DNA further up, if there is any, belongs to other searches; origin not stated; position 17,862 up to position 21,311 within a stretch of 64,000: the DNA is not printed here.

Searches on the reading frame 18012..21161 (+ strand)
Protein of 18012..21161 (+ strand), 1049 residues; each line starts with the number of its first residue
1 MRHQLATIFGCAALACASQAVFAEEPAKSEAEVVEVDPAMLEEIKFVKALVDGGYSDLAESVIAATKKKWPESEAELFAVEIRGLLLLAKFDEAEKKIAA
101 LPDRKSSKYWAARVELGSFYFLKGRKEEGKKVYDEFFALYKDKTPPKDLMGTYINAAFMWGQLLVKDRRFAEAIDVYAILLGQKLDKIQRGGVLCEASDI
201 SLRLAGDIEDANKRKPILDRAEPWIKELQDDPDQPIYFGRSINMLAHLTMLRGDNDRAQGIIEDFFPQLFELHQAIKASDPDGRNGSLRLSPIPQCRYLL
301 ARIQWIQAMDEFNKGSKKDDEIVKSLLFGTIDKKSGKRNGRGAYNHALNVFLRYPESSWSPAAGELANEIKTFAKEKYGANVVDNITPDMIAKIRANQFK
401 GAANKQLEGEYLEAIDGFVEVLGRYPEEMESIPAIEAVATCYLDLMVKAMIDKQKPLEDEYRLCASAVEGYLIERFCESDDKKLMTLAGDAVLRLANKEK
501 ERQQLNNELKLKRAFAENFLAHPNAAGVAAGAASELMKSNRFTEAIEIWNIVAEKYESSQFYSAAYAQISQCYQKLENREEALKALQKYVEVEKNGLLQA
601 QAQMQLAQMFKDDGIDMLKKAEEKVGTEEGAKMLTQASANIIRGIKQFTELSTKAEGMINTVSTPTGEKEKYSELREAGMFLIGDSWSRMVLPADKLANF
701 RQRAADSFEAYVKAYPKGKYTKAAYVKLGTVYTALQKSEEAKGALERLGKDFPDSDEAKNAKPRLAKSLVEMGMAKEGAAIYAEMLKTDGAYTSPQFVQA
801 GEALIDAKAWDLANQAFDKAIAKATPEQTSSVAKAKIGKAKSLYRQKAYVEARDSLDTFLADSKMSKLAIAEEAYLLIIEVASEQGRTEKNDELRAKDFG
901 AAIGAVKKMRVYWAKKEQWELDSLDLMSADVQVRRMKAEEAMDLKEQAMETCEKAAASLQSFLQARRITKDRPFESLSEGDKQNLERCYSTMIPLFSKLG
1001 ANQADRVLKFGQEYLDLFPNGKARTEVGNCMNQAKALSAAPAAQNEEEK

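Call 60: search_protein_families(library=ncbifam, proteins=[window:18012-21161:+], max_evalue=0.001)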
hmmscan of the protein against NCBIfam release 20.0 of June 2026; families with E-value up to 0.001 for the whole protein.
window:18012-21161:+ (1049 aa): 4 families
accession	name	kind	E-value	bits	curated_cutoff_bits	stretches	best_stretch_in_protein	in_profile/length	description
TIGR02795.1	tol_pal_ybgF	equivalog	6.9e-16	58.9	90.1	1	703-787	20-104/119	tol-pal system protein YbgF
TIGR03302.1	OM_YfiO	subfamily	2e-10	40.5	81.4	0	704-756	185-237/239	outer membrane protein assembly factor BamD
NF052312.1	T9SS_PorW_SprE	equivalog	2e-08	33.3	250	0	540-612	118-191/716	type IX secretion system periplasmic lipoprotein PorW/SprE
NF053852.1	vesicle_Bd0635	exception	0.0002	21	250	1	704-767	157-220/223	CpoB-like predatory vesicle lipoprotein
